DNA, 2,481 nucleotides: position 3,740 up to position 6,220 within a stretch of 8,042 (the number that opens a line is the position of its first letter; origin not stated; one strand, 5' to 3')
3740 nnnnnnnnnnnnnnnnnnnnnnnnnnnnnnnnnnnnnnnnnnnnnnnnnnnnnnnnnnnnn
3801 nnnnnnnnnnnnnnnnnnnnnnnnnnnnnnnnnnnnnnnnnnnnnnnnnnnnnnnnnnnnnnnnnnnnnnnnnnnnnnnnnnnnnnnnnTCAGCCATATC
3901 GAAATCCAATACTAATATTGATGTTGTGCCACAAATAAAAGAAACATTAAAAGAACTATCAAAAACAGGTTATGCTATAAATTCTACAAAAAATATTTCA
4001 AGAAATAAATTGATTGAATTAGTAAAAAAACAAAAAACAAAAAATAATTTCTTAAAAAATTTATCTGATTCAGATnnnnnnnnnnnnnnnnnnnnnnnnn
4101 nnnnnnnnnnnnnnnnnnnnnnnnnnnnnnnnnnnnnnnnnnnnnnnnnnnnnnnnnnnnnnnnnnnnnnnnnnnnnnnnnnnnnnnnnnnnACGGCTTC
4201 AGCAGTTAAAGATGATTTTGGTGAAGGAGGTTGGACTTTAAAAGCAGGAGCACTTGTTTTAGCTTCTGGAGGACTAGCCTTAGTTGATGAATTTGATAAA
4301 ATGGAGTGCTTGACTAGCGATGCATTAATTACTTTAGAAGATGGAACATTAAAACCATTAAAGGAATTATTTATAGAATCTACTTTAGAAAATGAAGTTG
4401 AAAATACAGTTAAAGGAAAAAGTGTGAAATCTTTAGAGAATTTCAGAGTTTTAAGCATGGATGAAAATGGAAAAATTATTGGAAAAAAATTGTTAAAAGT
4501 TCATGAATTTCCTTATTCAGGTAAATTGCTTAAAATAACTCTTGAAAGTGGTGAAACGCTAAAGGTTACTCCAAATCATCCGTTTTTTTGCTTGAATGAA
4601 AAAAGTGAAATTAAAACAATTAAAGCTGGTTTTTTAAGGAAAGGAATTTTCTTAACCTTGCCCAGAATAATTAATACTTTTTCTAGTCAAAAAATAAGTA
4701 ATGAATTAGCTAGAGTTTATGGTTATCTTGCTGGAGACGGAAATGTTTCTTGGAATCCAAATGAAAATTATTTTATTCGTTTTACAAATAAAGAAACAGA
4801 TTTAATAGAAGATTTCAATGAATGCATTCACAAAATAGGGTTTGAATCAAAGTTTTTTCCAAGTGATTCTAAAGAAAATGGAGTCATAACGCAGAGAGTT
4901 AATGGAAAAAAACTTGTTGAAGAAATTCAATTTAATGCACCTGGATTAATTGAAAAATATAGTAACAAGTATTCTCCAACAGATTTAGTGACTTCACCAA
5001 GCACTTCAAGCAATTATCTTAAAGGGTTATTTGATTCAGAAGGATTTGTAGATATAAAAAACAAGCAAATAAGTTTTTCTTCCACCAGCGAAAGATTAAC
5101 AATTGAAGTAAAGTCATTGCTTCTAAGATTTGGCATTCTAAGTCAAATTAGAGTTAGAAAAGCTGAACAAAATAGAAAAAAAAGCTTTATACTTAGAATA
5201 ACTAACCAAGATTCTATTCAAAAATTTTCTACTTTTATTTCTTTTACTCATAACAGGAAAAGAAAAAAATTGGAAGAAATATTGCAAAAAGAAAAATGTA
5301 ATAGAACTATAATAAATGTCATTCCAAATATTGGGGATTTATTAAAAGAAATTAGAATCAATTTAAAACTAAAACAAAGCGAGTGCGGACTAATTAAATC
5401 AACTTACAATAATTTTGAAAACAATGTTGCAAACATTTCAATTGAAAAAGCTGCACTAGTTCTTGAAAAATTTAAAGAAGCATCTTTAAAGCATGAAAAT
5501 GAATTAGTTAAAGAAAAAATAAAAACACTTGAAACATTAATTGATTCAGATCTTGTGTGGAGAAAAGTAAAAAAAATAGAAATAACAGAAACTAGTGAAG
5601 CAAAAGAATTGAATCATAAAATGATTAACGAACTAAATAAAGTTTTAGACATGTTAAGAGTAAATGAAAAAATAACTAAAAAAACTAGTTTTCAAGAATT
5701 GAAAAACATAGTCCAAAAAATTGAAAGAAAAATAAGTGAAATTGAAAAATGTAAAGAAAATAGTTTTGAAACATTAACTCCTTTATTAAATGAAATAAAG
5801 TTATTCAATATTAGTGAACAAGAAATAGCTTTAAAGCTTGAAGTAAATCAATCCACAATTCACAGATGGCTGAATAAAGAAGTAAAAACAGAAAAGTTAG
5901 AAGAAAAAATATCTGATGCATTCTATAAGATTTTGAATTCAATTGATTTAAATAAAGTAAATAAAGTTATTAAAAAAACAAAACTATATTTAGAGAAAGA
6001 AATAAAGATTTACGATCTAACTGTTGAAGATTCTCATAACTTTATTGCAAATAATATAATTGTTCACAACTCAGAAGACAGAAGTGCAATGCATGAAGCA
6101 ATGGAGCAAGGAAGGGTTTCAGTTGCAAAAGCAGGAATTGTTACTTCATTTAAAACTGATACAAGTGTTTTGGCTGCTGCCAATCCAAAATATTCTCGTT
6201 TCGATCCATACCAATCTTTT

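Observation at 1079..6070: Three endonuclease-bearing inteins packed into a 66-residue stretch of the MCM ATPase core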

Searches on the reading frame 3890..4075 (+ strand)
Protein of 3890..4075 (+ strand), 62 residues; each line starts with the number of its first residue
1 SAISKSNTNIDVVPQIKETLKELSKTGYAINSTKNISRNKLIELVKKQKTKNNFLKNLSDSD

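Call 50: search_protein_families(library=pfam, proteins=[window:3890-4075:+], max_evalue=1)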
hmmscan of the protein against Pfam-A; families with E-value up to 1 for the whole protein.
window:3890-4075:+ (62 aa): 3 families
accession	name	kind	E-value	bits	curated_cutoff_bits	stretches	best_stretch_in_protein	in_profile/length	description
PF02514.21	CobN-Mg_chel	-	0.0082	14.5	24.5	1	9-52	274-316/1090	CobN/Magnesium Chelatase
PF13419.12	HAD_2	-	0.038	14.5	23.8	1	8-54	76-122/178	Haloacid dehalogenase-like hydrolase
PF18328.6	PfaD_N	-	0.15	12.4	26.3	1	14-46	13-45/62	Fatty acid synthase subunit PfaD N-terminal domain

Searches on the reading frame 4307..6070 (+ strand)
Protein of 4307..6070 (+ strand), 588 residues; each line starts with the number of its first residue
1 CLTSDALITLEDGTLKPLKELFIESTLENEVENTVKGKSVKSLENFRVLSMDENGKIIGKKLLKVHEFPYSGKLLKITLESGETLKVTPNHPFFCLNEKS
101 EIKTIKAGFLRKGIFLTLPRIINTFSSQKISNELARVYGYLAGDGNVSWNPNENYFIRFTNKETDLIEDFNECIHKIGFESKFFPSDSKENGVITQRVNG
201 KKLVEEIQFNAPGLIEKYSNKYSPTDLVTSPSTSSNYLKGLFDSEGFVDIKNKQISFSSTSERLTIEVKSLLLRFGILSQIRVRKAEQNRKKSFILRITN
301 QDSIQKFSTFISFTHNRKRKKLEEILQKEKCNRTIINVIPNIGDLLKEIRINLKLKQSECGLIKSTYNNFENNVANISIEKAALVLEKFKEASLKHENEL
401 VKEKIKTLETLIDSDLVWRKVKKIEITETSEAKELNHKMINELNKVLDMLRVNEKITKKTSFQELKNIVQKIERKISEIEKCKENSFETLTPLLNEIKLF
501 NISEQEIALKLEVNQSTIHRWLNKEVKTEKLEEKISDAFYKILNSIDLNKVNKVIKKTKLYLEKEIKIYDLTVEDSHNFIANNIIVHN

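Call 5: search_protein_families(library=pfam, proteins=[window:4307-6070:+], max_evalue=0.1)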
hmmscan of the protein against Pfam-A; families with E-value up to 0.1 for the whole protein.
window:4307-6070:+ (588 aa): 7 families
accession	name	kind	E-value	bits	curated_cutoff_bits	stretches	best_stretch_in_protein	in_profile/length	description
PF14890.11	Intein_splicing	-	5.3e-28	98.2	35.8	2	8-430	1-132/155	Intein splicing domain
PF14528.11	LAGLIDADG_3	-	1.7e-26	92.7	22.5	2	235-308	4-78/82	LAGLIDADG-like domain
PF01381.28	HTH_3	-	9.1e-07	29.3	23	1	346-389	1-48/55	Helix-turn-helix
PF12844.13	HTH_19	-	0.0012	19.1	30.2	0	343-390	1-52/64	Helix-turn-helix domain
PF13022.12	HTH_Tnp_1_2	-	0.003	18.1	27.9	1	493-572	18-103/122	Helix-turn-helix of insertion element transposase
PF01079.26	Hint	-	0.0036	17.3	29.7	0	47-103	38-96/213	Hint module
PF14527.11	LAGLIDADG_WhiA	-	0.022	15.3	23.2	0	235-312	2-75/93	WhiA LAGLIDADG-like domain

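Call 31: search_solved_structures(query=window:4307-6070:+, max_evalue=0.01)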
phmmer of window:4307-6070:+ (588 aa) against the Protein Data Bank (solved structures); distinct sequences matched with E-value up to 0.01: 10.
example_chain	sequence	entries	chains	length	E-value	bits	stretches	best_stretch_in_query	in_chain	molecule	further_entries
6rpq_A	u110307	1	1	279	4.9e-07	32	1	72-120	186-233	Ubiquitin-like protein SMT3,1108aa long hypothetical cell division control protein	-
2jmz_A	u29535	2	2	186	5.7e-07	31.8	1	43-125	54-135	Hypothetical protein MJ0781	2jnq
7qsu_A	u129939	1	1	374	9.1e-06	27.9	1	6-307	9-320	V-ATPase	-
7qss_A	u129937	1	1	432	1.9e-05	26.8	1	6-307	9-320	V-type ATP synthase alpha chain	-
2cw7_A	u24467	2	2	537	3.2e-05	26.1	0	59-124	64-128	Endonuclease PI-PkoII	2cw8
6rpp_A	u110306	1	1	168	0.00014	23.9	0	72-113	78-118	Cell division control protein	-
4o1r_A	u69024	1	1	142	0.00084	21.4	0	564-588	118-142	Replicative DNA helicase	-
4e2u_A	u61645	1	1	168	0.001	21.1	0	43-98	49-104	Pho radA intein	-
2lqm_A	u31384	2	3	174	0.0011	21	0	43-98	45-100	Pho radA intein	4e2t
1mi8_A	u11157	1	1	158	0.0018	20.3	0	567-587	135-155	DnaB intein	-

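Call 34: find_homologous_proteins(query=window:4307-6070:+, max_evalue=1e-10)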
Query window:4307-6070:+ (588 aa): 1 proteins with E <= 1e-10 among 8000 candidates.
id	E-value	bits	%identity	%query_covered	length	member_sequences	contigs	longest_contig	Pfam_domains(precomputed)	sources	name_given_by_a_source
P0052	1.5e-19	88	31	47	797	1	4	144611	PF14528.12,PF14890.12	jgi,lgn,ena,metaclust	metaclust:\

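Call 48: predict_structure(alignment_id=A1)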
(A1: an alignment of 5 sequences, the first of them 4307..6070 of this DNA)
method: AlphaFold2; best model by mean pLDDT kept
length: 588 residues; sequences in the alignment: 5
mean_pLDDT: 67.9   pTM: 0.45
mean pLDDT of the five models: 67.9, 63.6, 62.6, 60.7, 57.7
residues with pLDDT >= 90: 12; 70-90: 280; 50-70: 213; < 50: 83
segments of 3 or more residues with pLDDT < 50: 90-109, 121-130, 149-153, 185-191, 197-200, 210-230, 330-336, 430-432
pLDDT, mean of each block of 10 residues (from residue 1): 67 65 78 81 75 69 81 67 58 36 33 62 37 62 53 54 66 66 47 49 53 42 34 61 74 77 63 64 63 73 74 70 71 50 84 84 68 68 87 86 88 68 66 60 84 80 84 89 77 85 87 84 67 84 85 79 67 66 49
secondary structure, 60 per line:
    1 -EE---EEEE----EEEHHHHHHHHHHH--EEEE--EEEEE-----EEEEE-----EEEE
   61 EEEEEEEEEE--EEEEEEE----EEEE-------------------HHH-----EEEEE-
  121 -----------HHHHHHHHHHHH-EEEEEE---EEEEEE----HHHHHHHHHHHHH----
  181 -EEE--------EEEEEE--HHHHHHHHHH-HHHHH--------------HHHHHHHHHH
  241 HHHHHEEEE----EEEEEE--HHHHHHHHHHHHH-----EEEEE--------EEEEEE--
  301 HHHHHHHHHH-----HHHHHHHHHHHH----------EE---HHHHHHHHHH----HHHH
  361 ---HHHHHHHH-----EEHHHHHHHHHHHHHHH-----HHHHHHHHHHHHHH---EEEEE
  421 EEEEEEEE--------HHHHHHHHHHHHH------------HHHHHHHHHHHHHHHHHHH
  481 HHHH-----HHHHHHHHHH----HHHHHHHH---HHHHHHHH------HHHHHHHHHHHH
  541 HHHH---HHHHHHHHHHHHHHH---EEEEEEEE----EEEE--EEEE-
elements in order: E7-10 E15-17 H18-28 E31-34 E37-41 E47-51 E57-70 E73-79 E84-87 E115-119 H132-143 E145-150 E154-159 H164-176 E182-184 E193-198 H201-210 H212-216 H231-245 E246-249 E254-259 H262-274 E280-284 E293-298 H301-310 H316-327 H343-352 H357-360 H364-371 H379-393 H399-412 E416-428 H437-449 H462-484 H490-499 H504-511 H515-522 H529-544 H548-562 E566-573 E578-581 E584-587

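Call 51: fold_search(model_id=the predicted structure, library=pdb)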
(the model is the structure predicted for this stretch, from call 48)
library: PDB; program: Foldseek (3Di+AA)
matches with E <= 10: 489; with E <= 0.001: 73
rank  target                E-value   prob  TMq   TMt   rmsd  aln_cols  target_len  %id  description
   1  7qss                  1.8e-18  1.00  0.51  0.68   5.6       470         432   17  Crystal structure of homing endonuclease-associated TliVMA intein (C1A) (released 2022-03-30)
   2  1dq3                  1.5e-17  1.00  0.49  0.61   6.7       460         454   19  CRYSTAL STRUCTURE OF AN ARCHAEAL INTEIN-ENCODED HOMING ENDONUCLEASE PI-PFUI (released 2000-07-05)
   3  7qsu                  6.4e-16  1.00  0.43  0.65   4.7       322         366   19  Crystal structure of homing endonuclease-associated TliVMA intein (C1A, d333-339) (released 2022-03-30)
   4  2cw7                  2.4e-12  1.00  0.46  0.50   9.9       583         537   14  Crystal structure of intein homing endonuclease II (released 2006-04-18)
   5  7qst                  2.8e-12  1.00  0.35  0.53   6.2       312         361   17  Crystal structure of homing endonuclease-associated PhoVMA intein (C1A) (released 2022-03-30)
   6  1ef0_A                3.1e-08  1.00  0.31  0.41   9.1       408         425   13  CRYSTAL STRUCTURE OF PI-SCEI MINIPRECURSOR (released 2000-06-07)
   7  1vde_B                3.6e-08  1.00  0.29  0.37   9.5       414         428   13  PI-SCEI, A HOMING ENDONUCLEASE WITH PROTEIN SPLICING ACTIVITY (released 1998-04-08)
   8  1vde_A                2.1e-07  1.00  0.30  0.39   9.4       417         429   12  PI-SCEI, A HOMING ENDONUCLEASE WITH PROTEIN SPLICING ACTIVITY (released 1998-04-08)
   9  1jva_B                2.2e-07  1.00  0.28  0.36  15.0       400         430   12  CRYSTAL STRUCTURE OF THE VMA1-DERIVED ENDONUCLEASE BEARING THE N AND C EXTEIN PROPEPTIDES (released 2002-08-29)
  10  1jva_A                4.6e-07  1.00  0.26  0.34  15.1       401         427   12  CRYSTAL STRUCTURE OF THE VMA1-DERIVED ENDONUCLEASE BEARING THE N AND C EXTEIN PROPEPTIDES (released 2002-08-29)
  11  1lws_A                1.1e-06  1.00  0.26  0.34  15.6       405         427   14  Crystal structure of the intein homing endonuclease PI-SceI bound to its recognition sequence (released 2002-09-27)
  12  1ef0_B                1.2e-06  1.00  0.30  0.42   8.3       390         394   12  CRYSTAL STRUCTURE OF PI-SCEI MINIPRECURSOR (released 2000-06-07)
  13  1um2_B                1.3e-06  1.00  0.30  0.40   9.3       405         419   11  Crystal Structure of the Vma1-Derived Endonuclease with the Ligated Extein Segment (released 2004-09-22)
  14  2vs8_K                3.3e-06  1.00  0.23  0.66   5.2       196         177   21  The crystal structure of I-DmoI in complex with DNA and Mn (released 2008-11-11)
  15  8dy9_I                3.3e-06  1.00  0.27  0.48  17.1       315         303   13  Streptomyces venezuelae RNAP unconstrained open promoter complex with WhiA and WhiB transcription factors (released 2023-03-01)
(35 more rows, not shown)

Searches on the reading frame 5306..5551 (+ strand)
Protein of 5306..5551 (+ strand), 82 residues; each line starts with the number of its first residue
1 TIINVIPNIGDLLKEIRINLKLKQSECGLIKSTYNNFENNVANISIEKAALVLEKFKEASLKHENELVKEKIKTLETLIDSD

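Call 50: search_protein_families(library=pfam, proteins=[window:5306-5551:+], max_evalue=1)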
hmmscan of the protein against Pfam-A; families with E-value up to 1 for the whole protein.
window:5306-5551:+ (82 aa): 2 families
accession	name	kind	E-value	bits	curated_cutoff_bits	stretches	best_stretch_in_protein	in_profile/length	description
PF01381.28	HTH_3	-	0.00031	21.2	23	1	13-56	1-48/55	Helix-turn-helix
PF12844.13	HTH_19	-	0.0063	16.8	30.2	1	10-57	1-52/64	Helix-turn-helix domain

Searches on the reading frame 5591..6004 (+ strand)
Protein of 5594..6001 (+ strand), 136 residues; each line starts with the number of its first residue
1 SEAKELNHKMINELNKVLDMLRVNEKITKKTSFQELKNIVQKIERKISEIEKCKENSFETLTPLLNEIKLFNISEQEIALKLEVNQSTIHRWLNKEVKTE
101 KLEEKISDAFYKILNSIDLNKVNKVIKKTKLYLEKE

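Call 50: search_protein_families(library=pfam, proteins=[window:5594-6001:+], max_evalue=1)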
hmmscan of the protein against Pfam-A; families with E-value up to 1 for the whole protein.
window:5594-6001:+ (136 aa): 18 families
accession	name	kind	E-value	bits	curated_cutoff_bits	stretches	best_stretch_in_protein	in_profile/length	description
PF13022.12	HTH_Tnp_1_2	-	0.00059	20.4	27.9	1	64-126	18-79/122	Helix-turn-helix of insertion element transposase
PF01381.28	HTH_3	-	0.014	15.9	23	1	69-96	6-33/55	Helix-turn-helix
PF08281.18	Sigma70_r4_2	-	0.03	14.4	25.7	1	70-94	24-48/54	Sigma-70, region 4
PF06062.16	UPF0231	-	0.037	14.8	25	1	75-135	10-70/121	Uncharacterised protein family (UPF0231)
PF06056.18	Terminase_5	-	0.049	14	20.3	1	76-99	17-40/58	Putative ATPase subunit of terminase (gpP-like)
PF13384.12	HTH_23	-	0.055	13.8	24.6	1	73-94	18-39/50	Homeodomain-like domain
PF20659.2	MS_C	-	0.065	14.1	23.1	1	81-131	39-89/118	Malate synthase, C-terminal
PF07697.16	7TMR-HDED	-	0.088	13.2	27.6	1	4-112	43-145/224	7TM-HD extracellular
PF08279.18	HTH_11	-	0.088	13.1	25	1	72-91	15-34/55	HTH domain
PF05192.23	MutS_III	-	0.091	13.5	34.1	1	4-116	65-172/194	MutS domain III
PF18536.7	DUF5623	-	0.1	13.3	35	0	60-111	16-68/126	Domain of unknown function (DUF5623)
PF22217.1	ACDH-11_C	-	0.16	12.7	27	1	22-55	9-42/122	Acyl-CoA dehydrogenase 11 C-terminal domain-like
PF04286.17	DUF445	-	0.18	12.1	33.8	1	76-130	57-113/368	Protein of unknown function (DUF445)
PF13613.12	HTH_Tnp_4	-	0.22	11.6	27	1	72-95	19-42/53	Helix-turn-helix of DDE superfamily endonuclease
PF09687.15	PRESAN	-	0.24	12.3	23.7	1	8-62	39-93/125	Plasmodium RESA N-terminal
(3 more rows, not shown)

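Call 66: search_protein_representatives(alignment_id=A2)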
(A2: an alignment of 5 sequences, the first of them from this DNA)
Query: 5 sequences, 138 profile positions. Proteins with E-value up to 0.001 (for the whole library): 545; up to 1e-10: 20; up to 1e-30: 2. The best 150 are listed.
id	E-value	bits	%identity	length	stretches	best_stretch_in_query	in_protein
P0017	3.1e-54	198.9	-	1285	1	2-138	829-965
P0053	6.5e-34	133.0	-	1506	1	4-137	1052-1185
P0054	4.3e-21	91.5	-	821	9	50-94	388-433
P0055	1.0e-18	83.8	-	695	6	49-95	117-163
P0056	1.2e-16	77.1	-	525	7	55-109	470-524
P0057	1.7e-16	76.6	-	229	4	70-117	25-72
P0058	4.9e-16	75.1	-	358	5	42-95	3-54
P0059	5.5e-16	75.0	-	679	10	57-101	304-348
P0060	1.8e-14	70.1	-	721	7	45-107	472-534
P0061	2.8e-14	69.5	-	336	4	70-96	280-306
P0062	7.1e-14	68.1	-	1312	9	75-96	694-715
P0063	6.6e-13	65.0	-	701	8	61-95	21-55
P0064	2.1e-12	63.4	-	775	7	66-127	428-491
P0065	3.2e-12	62.8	-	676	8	45-99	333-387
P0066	7.9e-12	61.5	-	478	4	64-112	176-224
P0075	3.2e-10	56.3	-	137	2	45-111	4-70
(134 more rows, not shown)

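Call 67: search_protein_families(library=pfam, proteins=[P0053, P0054, P0055, P0057, P0075], max_evalue=0.0001)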
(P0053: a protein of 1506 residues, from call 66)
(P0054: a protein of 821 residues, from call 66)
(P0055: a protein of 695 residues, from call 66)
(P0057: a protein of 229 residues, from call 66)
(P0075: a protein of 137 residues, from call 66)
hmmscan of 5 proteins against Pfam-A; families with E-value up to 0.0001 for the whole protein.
P0053 (1506 aa): 9 families
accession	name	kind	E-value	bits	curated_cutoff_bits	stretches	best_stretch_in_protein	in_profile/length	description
PF00493.29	MCM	-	3.9e-57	193.4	23.3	3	1208-1298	134-224/224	MCM P-loop domain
PF14890.11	Intein_splicing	-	2.7e-47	160.9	35.8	2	54-583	2-155/155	Intein splicing domain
PF14528.11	LAGLIDADG_3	-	4.1e-44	149.2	22.5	2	856-932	5-82/82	LAGLIDADG-like domain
PF17855.7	MCM_lid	-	6e-27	94.4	27.4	1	1333-1417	1-87/87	MCM AAA-lid domain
PF01381.28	HTH_3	-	4.1e-10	40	23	1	965-1011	1-51/55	Helix-turn-helix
PF21120.3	MCM_WH_arc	-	2.1e-09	37.7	26.1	1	1444-1504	1-63/63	Archaeal MCM, winged-helix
PF14527.11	LAGLIDADG_WhiA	-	1.4e-06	28.7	23.2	0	855-934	2-77/93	WhiA LAGLIDADG-like domain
PF01078.27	Mg_chelatase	-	5.9e-06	26.3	20.3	0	8-32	24-48/207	Magnesium chelatase, subunit ChlI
PF05204.19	Hom_end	-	7.9e-06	26.4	21.1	0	856-932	16-98/110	Homing endonuclease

P0054 (821 aa): 69 families (the best 25 are shown)
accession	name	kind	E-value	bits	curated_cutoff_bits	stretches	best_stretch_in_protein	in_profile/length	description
PF13384.12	HTH_23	-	5.8e-80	261.7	24.6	3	69-93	14-38/50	Homeodomain-like domain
PF13936.12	HTH_38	-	1.8e-44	149.6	27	0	60-96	9-44/44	Helix-turn-helix domain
PF08281.18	Sigma70_r4_2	-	2.4e-41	139.6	25.7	0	71-95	25-49/54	Sigma-70, region 4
PF13551.12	HTH_29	-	2.6e-35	120.7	28.1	1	67-95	6-35/64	Winged helix-turn helix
PF13518.12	HTH_28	-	4.5e-35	119.8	25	0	263-297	9-43/52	Helix-turn-helix domain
PF12728.13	HTH_17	-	5.2e-32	110.3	27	0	74-105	3-33/51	Helix-turn-helix domain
PF01047.28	MarR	-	2e-31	108.1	24.6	0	578-608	7-37/59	MarR family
PF08279.18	HTH_11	-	2.3e-31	107.9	25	0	64-91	6-34/55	HTH domain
PF00196.25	GerE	-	2.8e-29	100.9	23.5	0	71-90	16-35/57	Bacterial regulatory proteins, luxR family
PF04545.22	Sigma70_r4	-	5.8e-29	99.8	24.1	0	576-607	9-39/50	Sigma-70, region 4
PF08822.17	DUF1804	-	8.9e-29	100.9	29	0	452-485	8-41/164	Protein of unknown function (DUF1804)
PF01381.28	HTH_3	-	1.7e-28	98.8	23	0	580-612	1-33/55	Helix-turn-helix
PF15978.11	TnsD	-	2.8e-27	96.1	32.4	0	621-666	184-229/355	Tn7-like transposition protein D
PF13542.12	HTH_Tnp_ISL3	-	4.5e-26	90.5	27.4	0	77-96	31-50/51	Helix-turn-helix domain of transposase family ISL3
PF12840.13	HTH_20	-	6.8e-24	84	27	0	64-90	10-36/51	Helix-turn-helix domain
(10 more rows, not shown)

P0055 (695 aa): 66 families (the best 25 are shown)
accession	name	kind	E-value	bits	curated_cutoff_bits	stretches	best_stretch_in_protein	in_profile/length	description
PF13384.12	HTH_23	-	4.3e-56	185.8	24.6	2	24-59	4-38/50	Homeodomain-like domain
PF08281.18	Sigma70_r4_2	-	3.7e-41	139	25.7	0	396-421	24-49/54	Sigma-70, region 4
PF13518.12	HTH_28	-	1.5e-37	127.8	25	0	231-262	8-38/52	Helix-turn-helix domain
PF01047.28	MarR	-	1.1e-30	105.8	24.6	0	450-483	7-40/59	MarR family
PF13551.12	HTH_29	-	2.3e-28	98.5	28.1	0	28-63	2-37/64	Winged helix-turn helix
PF12728.13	HTH_17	-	1e-27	96.6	27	0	509-535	2-29/51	Helix-turn-helix domain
PF13936.12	HTH_38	-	3.4e-27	94.4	27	0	500-530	13-42/44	Helix-turn-helix domain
PF08279.18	HTH_11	-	9.7e-27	93.1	25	0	225-255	3-34/55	HTH domain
PF01527.26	HTH_Tnp_1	-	1.5e-21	76.9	24.1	1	487-544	2-62/75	Transposase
PF04545.22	Sigma70_r4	-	6.9e-21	73.9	24.1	0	135-157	15-37/50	Sigma-70, region 4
PF08822.17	DUF1804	-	1e-20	74.7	29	0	272-305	7-40/164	Protein of unknown function (DUF1804)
PF06056.18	Terminase_5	-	7.5e-20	71.1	20.3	0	502-530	8-35/58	Putative ATPase subunit of terminase (gpP-like)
PF14493.12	HTH_40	-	9.1e-20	71.2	27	0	503-547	8-53/89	Helix-turn-helix domain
PF15978.11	TnsD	-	3e-18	66.4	32.4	0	482-585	173-275/355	Tn7-like transposition protein D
PF12840.13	HTH_20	-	3.9e-18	65.6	27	0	500-527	10-37/51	Helix-turn-helix domain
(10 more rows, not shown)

P0057 (229 aa): 55 families (the best 25 are shown)
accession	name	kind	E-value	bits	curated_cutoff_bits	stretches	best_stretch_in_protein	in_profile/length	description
PF13384.12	HTH_23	-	2.1e-21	75.5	24.6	2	141-165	17-41/50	Homeodomain-like domain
PF01381.28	HTH_3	-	9e-20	70.9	23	0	78-107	3-32/55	Helix-turn-helix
PF13518.12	HTH_28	-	4.4e-18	65.5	25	0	136-164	8-35/52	Helix-turn-helix domain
PF04545.22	Sigma70_r4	-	1.5e-17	63.2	24.1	0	194-216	17-38/50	Sigma-70, region 4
PF08281.18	Sigma70_r4_2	-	3.3e-15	55.9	25.7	0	141-164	26-49/54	Sigma-70, region 4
PF13022.12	HTH_Tnp_1_2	-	1.8e-14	54.3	27.9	0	23-73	24-70/122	Helix-turn-helix of insertion element transposase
PF12728.13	HTH_17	-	1.9e-14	54.1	27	1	143-174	3-34/51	Helix-turn-helix domain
PF13936.12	HTH_38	-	2e-14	53.5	27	0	194-217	16-39/44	Helix-turn-helix domain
PF04218.19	CENP-B_N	-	6e-14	51.9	21.2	0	22-50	17-45/53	CENP-B N-terminal DNA-binding domain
PF15943.11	YdaS_toxin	-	9.5e-14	51.4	30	0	87-110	11-35/65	Bacterial toxin YdaS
PF01022.26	HTH_5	-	1.4e-13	50.9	22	0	25-50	13-38/47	Bacterial regulatory protein, arsR family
PF10668.15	Phage_terminase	-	9.2e-13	48.1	22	0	202-218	26-42/67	Phage terminase small subunit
PF12802.13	MarR_2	-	1.1e-11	45.2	27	0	80-103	15-39/61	MarR family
PF13542.12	HTH_Tnp_ISL3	-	2.5e-11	43.3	27.4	0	140-165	27-50/51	Helix-turn-helix domain of transposase family ISL3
PF13411.12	MerR_1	-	4e-11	43.3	21.6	0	33-70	6-46/69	MerR HTH family regulatory protein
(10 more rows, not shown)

P0075 (137 aa): 7 families
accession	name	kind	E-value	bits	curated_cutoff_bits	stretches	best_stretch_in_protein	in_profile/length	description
PF01381.28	HTH_3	-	2.4e-13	50.3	23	1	90-135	4-49/55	Helix-turn-helix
PF13560.12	HTH_31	-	3.3e-07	31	27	0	86-132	5-52/64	Helix-turn-helix domain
PF13022.12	HTH_Tnp_1_2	-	4.2e-07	30.5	27.9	0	11-61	4-56/122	Helix-turn-helix of insertion element transposase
PF13384.12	HTH_23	-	4.3e-07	30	24.6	0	89-117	13-39/50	Homeodomain-like domain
PF15943.11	YdaS_toxin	-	6.8e-06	26.2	30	0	36-67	13-44/65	Bacterial toxin YdaS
PF13443.12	HTH_26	-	8.8e-06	26.3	22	0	23-56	2-36/63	Cro/C1-type HTH DNA-binding domain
PF12844.13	HTH_19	-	9.3e-05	22.7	30.2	0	97-134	14-51/64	Helix-turn-helix domain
